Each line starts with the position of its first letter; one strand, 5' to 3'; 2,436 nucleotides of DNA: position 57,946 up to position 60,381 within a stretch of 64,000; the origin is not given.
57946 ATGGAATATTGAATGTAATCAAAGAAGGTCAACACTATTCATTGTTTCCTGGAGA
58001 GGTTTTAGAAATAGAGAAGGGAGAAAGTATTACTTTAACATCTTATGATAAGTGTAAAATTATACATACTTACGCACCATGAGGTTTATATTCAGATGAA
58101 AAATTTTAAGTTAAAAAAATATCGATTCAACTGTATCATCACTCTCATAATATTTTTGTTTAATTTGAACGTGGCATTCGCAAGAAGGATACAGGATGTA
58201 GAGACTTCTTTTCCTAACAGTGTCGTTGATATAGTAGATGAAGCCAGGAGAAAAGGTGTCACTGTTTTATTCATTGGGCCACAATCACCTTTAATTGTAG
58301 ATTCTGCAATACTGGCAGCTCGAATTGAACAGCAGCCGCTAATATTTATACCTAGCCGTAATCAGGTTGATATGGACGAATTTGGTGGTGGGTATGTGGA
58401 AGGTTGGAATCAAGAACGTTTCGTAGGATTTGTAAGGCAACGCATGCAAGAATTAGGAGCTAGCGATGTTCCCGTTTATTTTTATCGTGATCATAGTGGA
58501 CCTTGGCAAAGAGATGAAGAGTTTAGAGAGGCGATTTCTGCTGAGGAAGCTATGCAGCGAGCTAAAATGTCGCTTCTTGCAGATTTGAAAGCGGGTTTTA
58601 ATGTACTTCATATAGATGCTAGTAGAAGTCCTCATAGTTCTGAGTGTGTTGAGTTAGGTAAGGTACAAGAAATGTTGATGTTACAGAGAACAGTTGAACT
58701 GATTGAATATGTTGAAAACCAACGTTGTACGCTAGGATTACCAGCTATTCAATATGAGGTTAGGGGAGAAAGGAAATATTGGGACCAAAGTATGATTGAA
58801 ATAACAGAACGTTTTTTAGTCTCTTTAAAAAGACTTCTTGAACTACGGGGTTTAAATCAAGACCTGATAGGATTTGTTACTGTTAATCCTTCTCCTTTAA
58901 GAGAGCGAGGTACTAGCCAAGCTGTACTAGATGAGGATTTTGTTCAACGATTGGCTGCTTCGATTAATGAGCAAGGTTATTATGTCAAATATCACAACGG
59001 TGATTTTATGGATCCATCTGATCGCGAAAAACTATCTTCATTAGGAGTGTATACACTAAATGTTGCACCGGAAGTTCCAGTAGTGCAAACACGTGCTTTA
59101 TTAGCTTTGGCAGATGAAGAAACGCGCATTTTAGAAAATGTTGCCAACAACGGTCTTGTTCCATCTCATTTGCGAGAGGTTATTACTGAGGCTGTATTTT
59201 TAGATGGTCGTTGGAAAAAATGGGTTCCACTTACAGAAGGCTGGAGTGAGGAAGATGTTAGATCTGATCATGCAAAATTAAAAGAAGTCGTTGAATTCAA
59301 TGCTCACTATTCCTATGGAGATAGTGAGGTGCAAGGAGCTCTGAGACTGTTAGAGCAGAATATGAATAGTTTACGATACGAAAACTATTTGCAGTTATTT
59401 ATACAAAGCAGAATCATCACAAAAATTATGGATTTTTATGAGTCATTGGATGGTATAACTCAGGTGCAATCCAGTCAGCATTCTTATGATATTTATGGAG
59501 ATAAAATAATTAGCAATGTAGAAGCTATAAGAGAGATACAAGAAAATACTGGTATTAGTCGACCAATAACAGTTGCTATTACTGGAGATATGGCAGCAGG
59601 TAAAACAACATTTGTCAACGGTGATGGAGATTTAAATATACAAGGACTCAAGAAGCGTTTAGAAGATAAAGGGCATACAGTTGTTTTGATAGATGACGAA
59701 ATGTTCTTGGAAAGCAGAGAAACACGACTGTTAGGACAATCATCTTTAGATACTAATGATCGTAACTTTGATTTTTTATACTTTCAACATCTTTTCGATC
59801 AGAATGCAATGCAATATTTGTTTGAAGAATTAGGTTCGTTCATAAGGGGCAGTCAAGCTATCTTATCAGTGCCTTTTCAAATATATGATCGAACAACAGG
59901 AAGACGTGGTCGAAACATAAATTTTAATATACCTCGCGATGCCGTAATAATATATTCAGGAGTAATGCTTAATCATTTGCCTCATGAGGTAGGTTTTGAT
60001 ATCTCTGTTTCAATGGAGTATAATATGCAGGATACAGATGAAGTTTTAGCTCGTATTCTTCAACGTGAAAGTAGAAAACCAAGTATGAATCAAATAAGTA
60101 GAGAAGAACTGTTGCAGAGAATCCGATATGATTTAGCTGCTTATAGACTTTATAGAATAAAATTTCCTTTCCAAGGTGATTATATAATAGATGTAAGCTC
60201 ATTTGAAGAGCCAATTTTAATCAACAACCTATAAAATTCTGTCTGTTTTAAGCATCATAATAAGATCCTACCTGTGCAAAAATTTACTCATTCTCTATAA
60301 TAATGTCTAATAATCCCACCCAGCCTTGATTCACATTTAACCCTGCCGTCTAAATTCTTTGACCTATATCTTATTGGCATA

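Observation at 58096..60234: Leader-bearing fusion of a GatZ/KbaZ-like domain with a P-loop (uridine-kinase/PRK-type) kinase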

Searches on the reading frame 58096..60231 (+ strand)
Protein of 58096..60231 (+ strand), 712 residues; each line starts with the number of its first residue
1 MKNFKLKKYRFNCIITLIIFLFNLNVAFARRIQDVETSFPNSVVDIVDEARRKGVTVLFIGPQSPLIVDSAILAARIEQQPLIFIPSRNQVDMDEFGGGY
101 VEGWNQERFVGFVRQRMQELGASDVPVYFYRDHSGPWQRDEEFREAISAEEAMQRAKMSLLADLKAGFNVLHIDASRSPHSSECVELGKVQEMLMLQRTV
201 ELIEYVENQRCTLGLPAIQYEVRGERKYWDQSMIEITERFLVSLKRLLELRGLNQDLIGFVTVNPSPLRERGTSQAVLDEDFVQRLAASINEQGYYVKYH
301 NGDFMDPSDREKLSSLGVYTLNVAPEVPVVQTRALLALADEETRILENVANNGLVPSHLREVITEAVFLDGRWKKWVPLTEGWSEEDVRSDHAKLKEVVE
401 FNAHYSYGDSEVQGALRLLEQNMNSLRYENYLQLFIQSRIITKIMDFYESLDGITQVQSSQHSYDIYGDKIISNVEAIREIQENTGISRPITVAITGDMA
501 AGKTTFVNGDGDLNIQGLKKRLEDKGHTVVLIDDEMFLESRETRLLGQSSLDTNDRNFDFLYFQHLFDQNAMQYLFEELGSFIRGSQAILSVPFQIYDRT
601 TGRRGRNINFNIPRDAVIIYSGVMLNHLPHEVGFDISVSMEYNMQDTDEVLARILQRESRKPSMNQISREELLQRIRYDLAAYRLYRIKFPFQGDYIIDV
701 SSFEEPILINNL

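Call 3: search_protein_families(library=pfam, proteins=[window:58096-60231:+], max_evalue=1)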
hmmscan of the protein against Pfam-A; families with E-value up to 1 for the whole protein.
window:58096-60231:+ (712 aa): 3 families
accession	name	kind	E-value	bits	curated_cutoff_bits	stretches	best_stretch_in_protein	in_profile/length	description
PF08013.17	GatZ_KbaZ-like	-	7.6e-14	51.6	26.7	1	55-214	14-160/420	D-tagatose-1,6-bisphosphate aldolase subunit GatZ/KbaZ-like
PF02367.23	TsaE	-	0.00031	21.2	26.6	1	488-509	19-40/128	Threonylcarbamoyl adenosine biosynthesis protein TsaE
PF01116.26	F_bP_aldolase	-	0.029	14.3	25.5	1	42-180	2-109/277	Fructose-bisphosphate aldolase class-II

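Call 4: search_protein_families(library=ncbifam, proteins=[window:58096-60231:+], max_evalue=1)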
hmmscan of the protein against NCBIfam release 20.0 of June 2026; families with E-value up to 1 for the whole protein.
window:58096-60231:+ (712 aa): 5 families
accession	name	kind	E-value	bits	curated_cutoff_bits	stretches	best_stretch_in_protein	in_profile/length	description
TIGR02810.1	agaZ_gatZ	equivalog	1.6e-12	47.1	568.8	1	60-363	18-316/420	D-tagatose-bisphosphate aldolase, class II, non-catalytic subunit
NF012002.0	PRK15458.1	equivalog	9.8e-10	38.1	707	1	56-180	18-133/428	tagatose-bisphosphate aldolase subunit KbaZ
NF011626.0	PRK15052.1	equivalog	5.5e-07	28.7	579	1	63-376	22-329/421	tagatose-bisphosphate aldolase subunit GatZ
TIGR00150.1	T6A_YjeE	equivalog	0.00062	19.6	60.1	1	492-509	24-41/135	tRNA (adenosine(37)-N6)-threonylcarbamoyltransferase complex ATPase subunit type 1 TsaE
NF005655.0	PRK07429.1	subfamily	0.001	18.3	236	1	487-562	5-72/326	phosphoribulokinase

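Call 6: find_homologous_proteins(query=window:58096-60231:+, max_evalue=0.001)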
Query window:58096-60231:+ (712 aa): 57 proteins with E <= 0.001 among 8000 candidates.
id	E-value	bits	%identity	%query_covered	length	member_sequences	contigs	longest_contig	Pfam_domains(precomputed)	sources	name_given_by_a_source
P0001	0.0e+0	1596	100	100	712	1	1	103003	PF08013.18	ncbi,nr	ncbi:MAG: class II D-tagatose-bisphosphate aldolase, non-catalytic subunit [Candidatus Kaelpia imico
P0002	6.6e-63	231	36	59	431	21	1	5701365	PF08013.18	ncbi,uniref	ncbi:class II D-tagatose-bisphosphate aldolase non-catalytic subunit [Mesobacillus maritimus]|uniref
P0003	2.6e-61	226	35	58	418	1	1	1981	PF08013.18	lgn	-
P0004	1.7e-60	223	36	58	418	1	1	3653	PF08013.18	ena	-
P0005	1.9e-60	223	34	58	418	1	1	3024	PF08013.18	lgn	-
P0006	3.4e-60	222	35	56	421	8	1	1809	PF08013.18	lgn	-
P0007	1.7e-59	220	35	58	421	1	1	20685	PF08013.18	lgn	-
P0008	1.8e-59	220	36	56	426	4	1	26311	PF08013.18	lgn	-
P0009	3.2e-59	219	36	52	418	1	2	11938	PF08013.18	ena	-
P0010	4.1e-59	219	36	52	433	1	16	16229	PF08013.18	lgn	-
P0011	6.1e-59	218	36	52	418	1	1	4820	PF08013.18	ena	-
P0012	8.0e-59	218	33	57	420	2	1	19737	PF08013.18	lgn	-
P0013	9.1e-59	218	35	59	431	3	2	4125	PF08013.18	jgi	-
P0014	9.2e-59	217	36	52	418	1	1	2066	PF08013.18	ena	-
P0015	1.1e-58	217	38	52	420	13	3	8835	PF08013.18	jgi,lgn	-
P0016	1.7e-58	217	34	56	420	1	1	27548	PF08013.18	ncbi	-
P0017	2.0e-58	216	35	59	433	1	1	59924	PF08013.18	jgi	jgi:tagatose-1,6-bisphosphate aldolase non-catalytic subunit AgaZ/GatZ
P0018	3.5e-58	216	36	57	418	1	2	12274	PF08013.18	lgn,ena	-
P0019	5.6e-58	215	34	57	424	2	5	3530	PF08013.18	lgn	-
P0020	2.0e-57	213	37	52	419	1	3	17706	PF08013.18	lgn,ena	-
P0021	1.5e-56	210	35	56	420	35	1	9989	PF08013.18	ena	-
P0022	1.8e-56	210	34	56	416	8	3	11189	PF08013.18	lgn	-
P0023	2.2e-56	210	36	52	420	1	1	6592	PF08013.18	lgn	-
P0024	4.0e-56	209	37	53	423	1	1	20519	PF08013.18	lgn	-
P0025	6.7e-56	208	34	58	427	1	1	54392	PF08013.18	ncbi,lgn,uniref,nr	ncbi:class II D-tagatose-bisphosphate aldolase non-catalytic subunit [Pontibacillus yanchengensis]|u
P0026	9.7e-56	208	32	58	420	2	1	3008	PF08013.18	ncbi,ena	-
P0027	2.3e-55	206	35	55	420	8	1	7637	PF08013.18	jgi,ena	-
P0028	2.4e-55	206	34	56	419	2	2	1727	PF08013.18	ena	-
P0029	5.7e-55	205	37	52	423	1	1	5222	PF08013.18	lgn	-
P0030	7.3e-55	205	34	52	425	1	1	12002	PF08013.18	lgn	-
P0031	4.0e-54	202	38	54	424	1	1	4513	PF08013.18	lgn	-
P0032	4.5e-54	202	35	52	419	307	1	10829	PF08013.18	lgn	-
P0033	5.2e-54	202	34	52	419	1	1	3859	PF08013.18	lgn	-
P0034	8.0e-54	201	34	56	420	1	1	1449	PF08013.18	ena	-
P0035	1.2e-53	201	36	54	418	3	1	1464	PF08013.18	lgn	-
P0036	1.8e-53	200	34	52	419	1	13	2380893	PF08013.18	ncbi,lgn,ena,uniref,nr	ncbi:class II D-tagatose-bisphosphate aldolase non-catalytic subunit [Pseudoleptotrichia goodfellowi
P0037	5.6e-53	198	34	56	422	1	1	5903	PF08013.18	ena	-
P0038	9.0e-53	198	34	54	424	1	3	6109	PF08013.18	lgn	-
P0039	1.5e-52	197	35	58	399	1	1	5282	PF08013.18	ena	-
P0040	2.6e-52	196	34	56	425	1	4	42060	PF08013.18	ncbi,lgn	-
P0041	2.6e-52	196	34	56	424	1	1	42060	PF08013.18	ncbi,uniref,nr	ncbi:class II D-tagatose-bisphosphate aldolase non-catalytic subunit [Marinilactibacillus psychrotol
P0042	2.2e-51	193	35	52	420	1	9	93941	PF08013.18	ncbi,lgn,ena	-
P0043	4.3e-51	192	32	52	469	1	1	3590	PF08013.18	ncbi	-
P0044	1.4e-50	190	33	58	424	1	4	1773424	PF08013.18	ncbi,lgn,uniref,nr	ncbi:sugar-phosphate kinase [Helcococcus ovis]|uniref:class II D-tagatose-bisphosphate aldolase non-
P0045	1.8e-50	190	34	53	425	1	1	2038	PF08013.18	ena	-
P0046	4.4e-50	189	34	58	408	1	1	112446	PF08013.18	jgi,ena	-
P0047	1.1e-48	184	32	56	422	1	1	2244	PF08013.18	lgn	-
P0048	1.8e-44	170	32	56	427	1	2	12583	PF08013.18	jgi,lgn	jgi:D-tagatose-1,6-bisphosphate aldolase subunit GatZ/KbaZ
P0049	3.7e-44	169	31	54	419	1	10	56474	PF08013.18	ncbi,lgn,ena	-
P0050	6.7e-44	168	31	54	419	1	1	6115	PF08013.18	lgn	-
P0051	7.0e-44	168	31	54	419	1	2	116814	PF08013.18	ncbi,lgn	-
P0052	3.0e-43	166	31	54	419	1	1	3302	PF08013.18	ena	-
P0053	1.0e-41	161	30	57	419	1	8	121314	PF08013.18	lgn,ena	-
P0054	2.2e-40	157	31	54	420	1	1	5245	PF08013.18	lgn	-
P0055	3.5e-33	133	30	56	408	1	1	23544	PF08013.18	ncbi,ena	-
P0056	6.6e-22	96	28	50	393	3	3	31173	-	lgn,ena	-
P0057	2.7e-8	51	26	52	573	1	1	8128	PF07883.18,PF25109.2,PF08282.19,PF01050.25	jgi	jgi:mannose-6-phosphate isomerase-like protein (cupin superfamily)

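Call 7: search_solved_structures(query=window:58096-60231:+, max_evalue=1, show_alignments=3)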
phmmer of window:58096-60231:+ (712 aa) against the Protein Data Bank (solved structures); distinct sequences matched with E-value up to 1: 7.
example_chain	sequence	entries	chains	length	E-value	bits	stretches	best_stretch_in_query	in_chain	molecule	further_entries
3txv_A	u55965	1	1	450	2.7e-08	35.8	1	41-177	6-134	Probable tagatose 6-phosphate kinase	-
2fiq_A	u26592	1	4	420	0.0029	19.1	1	60-180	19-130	putative tagatose 6-phosphate kinase 1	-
6gve_J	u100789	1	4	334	0.05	15.1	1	489-565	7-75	Phosphoribulokinase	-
6kev_A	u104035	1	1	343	0.052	15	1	489-565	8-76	Phosphoribulokinase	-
6hzk_A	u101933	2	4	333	0.07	14.6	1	489-565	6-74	Phosphoribulokinase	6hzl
5cb6_A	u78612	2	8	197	0.15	13.4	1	489-581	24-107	Probable adenylyl-sulfate kinase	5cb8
9qkn_A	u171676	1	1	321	0.86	11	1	488-567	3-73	Uridine kinase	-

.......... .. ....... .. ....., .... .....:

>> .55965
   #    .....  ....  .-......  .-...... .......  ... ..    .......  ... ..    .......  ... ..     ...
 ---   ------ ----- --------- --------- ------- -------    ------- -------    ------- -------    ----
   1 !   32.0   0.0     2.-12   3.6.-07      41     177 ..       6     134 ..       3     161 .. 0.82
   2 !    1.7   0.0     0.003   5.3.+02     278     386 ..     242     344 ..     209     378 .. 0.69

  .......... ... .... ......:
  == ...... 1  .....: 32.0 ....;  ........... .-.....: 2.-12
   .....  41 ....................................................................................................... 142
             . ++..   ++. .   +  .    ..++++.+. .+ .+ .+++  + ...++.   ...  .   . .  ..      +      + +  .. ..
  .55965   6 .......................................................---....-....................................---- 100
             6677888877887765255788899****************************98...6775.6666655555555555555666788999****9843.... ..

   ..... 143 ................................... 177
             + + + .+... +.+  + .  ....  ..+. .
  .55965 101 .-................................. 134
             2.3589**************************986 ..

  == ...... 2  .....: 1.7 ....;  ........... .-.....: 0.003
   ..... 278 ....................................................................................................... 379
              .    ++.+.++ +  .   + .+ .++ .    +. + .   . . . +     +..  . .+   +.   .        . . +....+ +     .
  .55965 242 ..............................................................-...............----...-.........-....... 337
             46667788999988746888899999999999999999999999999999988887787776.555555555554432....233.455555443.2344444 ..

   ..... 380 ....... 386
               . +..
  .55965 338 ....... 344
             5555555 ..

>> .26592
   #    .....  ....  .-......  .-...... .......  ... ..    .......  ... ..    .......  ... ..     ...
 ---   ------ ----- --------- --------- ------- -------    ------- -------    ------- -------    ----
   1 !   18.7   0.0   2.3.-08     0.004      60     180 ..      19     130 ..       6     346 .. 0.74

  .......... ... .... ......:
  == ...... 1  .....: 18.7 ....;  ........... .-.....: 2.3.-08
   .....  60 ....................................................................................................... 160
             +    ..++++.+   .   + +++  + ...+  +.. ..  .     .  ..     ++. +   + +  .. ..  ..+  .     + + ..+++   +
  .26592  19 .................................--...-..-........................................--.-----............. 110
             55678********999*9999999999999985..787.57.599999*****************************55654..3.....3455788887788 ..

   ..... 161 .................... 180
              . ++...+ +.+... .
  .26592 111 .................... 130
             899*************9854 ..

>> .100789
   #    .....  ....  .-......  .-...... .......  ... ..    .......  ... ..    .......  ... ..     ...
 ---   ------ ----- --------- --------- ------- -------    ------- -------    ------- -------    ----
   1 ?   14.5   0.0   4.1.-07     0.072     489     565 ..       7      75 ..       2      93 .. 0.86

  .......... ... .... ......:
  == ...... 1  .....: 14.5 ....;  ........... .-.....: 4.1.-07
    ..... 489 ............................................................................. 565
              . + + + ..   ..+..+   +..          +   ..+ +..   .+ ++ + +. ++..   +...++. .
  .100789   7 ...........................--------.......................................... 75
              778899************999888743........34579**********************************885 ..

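Call 14: search_protein_families(library=pfam, proteins=[P0057, P0002, P0056], max_evalue=5)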
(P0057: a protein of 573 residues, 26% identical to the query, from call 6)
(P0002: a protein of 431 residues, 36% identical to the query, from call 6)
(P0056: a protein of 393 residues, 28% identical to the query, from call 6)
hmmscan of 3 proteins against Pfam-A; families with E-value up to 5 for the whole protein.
P0057 (573 aa): 15 families
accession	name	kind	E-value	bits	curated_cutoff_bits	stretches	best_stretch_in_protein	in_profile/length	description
PF01050.24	MannoseP_isomer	-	8.9e-08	32.8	23.6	1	132-214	10-87/116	Mannose-6-phosphate isomerase C-terminal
PF25109.1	HAD_PNKP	-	6.7e-07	30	27.6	1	5-71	2-69/143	Polynucleotide kinase PNKP phosphatase domain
PF08282.18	Hydrolase_3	-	8.1e-06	26.2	20.9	1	7-109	1-84/255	haloacid dehalogenase-like hydrolase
PF07883.17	Cupin_2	-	2.1e-05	24.6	27.2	1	158-219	6-61/70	Cupin domain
PF24694.1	LNS2_PITM1-3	-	0.00012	22.6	27.7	1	8-74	2-63/124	PITM 1-3, LNS2 domain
PF03767.20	Acid_phosphat_B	-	0.00065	19.7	27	1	35-81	123-170/230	HAD superfamily, subfamily IIIB (Acid phosphatase)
PF13344.12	Hydrolase_6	-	0.0085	16.6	27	1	7-75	1-57/101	Haloacid dehalogenase-like hydrolase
PF08013.17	GatZ_KbaZ-like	-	0.037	13.1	26.7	1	408-483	210-285/420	D-tagatose-1,6-bisphosphate aldolase subunit GatZ/KbaZ-like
PF00702.32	Hydrolase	-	0.038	14.8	26.4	1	5-62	2-63/191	haloacid dehalogenase-like hydrolase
PF18309.7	PAZ_3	-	0.05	14.6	27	1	104-182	9-86/88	Argonaute PAZ domain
PF13322.11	DUF4092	-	0.052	13.9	22.2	1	215-281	27-94/176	Domain of unknown function (DUF4092)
PF05182.18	Fip1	-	0.078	12.9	22.7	1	15-37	11-31/43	Fip1 motif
PF01172.24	SBDS_N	-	0.11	12.9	24.6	1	433-480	25-71/88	Shwachman-Bodian-Diamond syndrome (SBDS) N-terminal domain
PF09313.17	DUF1971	-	0.12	12.9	23.1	1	174-219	28-74/80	Domain of unknown function (DUF1971)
PF04055.27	Radical_SAM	-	0.29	11.7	29.5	1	437-506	90-162/166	Radical SAM superfamily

P0002 (431 aa): 5 families
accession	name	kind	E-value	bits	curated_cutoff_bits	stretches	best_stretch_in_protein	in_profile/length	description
PF08013.17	GatZ_KbaZ-like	-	1.5e-15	57.3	26.7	1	18-402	9-388/420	D-tagatose-1,6-bisphosphate aldolase subunit GatZ/KbaZ-like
PF21120.3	MCM_WH_arc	-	0.0026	18.2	26.1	1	274-317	20-59/63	Archaeal MCM, winged-helix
PF17470.7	Gp45_2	-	0.054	13.9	28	1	318-347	25-54/58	Phage gene product 45.2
PF04242.18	DUF424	-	0.16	12.7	25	1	369-419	43-89/92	Protein of unknown function (DUF424)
PF00255.25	GSHPx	-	0.18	11.8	27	1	269-312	14-55/108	Glutathione peroxidase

P0056 (393 aa): 0 families

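Call 17: find_encoding_contigs(protein=P0001, flank=10000, max_places=3)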
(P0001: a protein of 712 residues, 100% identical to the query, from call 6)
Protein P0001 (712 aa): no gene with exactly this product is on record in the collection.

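Call 18: find_encoding_contigs(protein=P0057, flank=8000, max_places=3)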
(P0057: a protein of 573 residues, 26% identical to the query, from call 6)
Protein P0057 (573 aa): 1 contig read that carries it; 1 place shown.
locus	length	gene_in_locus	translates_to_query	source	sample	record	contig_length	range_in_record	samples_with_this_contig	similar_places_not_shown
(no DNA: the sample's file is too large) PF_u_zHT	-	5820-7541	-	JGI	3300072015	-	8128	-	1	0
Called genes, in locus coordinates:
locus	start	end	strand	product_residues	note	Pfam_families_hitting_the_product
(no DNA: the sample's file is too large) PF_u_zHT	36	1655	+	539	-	PF18588:WcbI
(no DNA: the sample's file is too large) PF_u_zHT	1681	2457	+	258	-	PF09612:HtrL_YibB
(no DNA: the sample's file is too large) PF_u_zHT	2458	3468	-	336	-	PF05686:Glyco_transf_90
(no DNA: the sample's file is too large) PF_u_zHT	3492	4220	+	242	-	-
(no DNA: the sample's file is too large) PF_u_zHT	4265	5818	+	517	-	PF00483:NTP_transferase (weak), PF01636:APH (weak)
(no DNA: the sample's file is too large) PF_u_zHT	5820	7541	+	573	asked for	PF08282:Hydrolase_3 (weak), PF25109:HAD_PNKP (weak), PF01050:MannoseP_isomer (weak), PF07883:Cupin_2 (faint)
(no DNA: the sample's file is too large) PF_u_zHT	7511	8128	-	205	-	?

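Call 19: find_encoding_contigs(protein=P0002, flank=8000, max_places=2)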
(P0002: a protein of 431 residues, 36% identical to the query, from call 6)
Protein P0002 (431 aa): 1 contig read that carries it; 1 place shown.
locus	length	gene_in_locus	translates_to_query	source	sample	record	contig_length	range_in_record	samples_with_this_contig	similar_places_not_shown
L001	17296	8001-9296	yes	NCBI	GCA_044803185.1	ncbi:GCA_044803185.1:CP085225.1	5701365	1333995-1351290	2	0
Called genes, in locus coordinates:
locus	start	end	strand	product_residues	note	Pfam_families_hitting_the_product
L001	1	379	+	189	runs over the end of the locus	PF12802:MarR_2, PF27113:GbsR_C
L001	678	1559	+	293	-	PF05853:BKACE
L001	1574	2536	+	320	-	PF02737:3HCDH_N, PF00725:3HCDH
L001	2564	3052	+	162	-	PF13279:4HBT_2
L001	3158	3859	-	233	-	PF00702:Hydrolase, PF13419:HAD_2, PF13242:Hydrolase_like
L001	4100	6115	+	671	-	PF05043:Mga (faint), PF08279:HTH_11 (faint), PF00874:PRD, PF02302:PTS_IIB (weak), PF00359:PTS_EIIA_2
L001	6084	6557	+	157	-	PF00359:PTS_EIIA_2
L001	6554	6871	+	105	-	PF02302:PTS_IIB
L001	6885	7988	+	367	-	PF02378:PTS_EIIC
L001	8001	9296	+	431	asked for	PF08013:GatZ_KbaZ-like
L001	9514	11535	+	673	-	PF00456:Transketolase_N, PF00676:E1_dh (weak), PF02779:Transket_pyr, PF02780:Transketolase_C, PF22613:Transketolase_C_1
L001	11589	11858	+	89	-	PF00381:PTS-HPr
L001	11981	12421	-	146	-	PF11071:Nuc_deoxyri_tr3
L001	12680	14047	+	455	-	PF05958:tRNA_U5-meth_tr, PF13649:Methyltransf_25 (faint), PF13847:Methyltransf_31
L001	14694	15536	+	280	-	PF06342:DUF1057 (weak), PF00561:Abhydrolase_1, PF00975:Thioesterase, PF12146:Hydrolase_4, PF12697:Abhydrolase_6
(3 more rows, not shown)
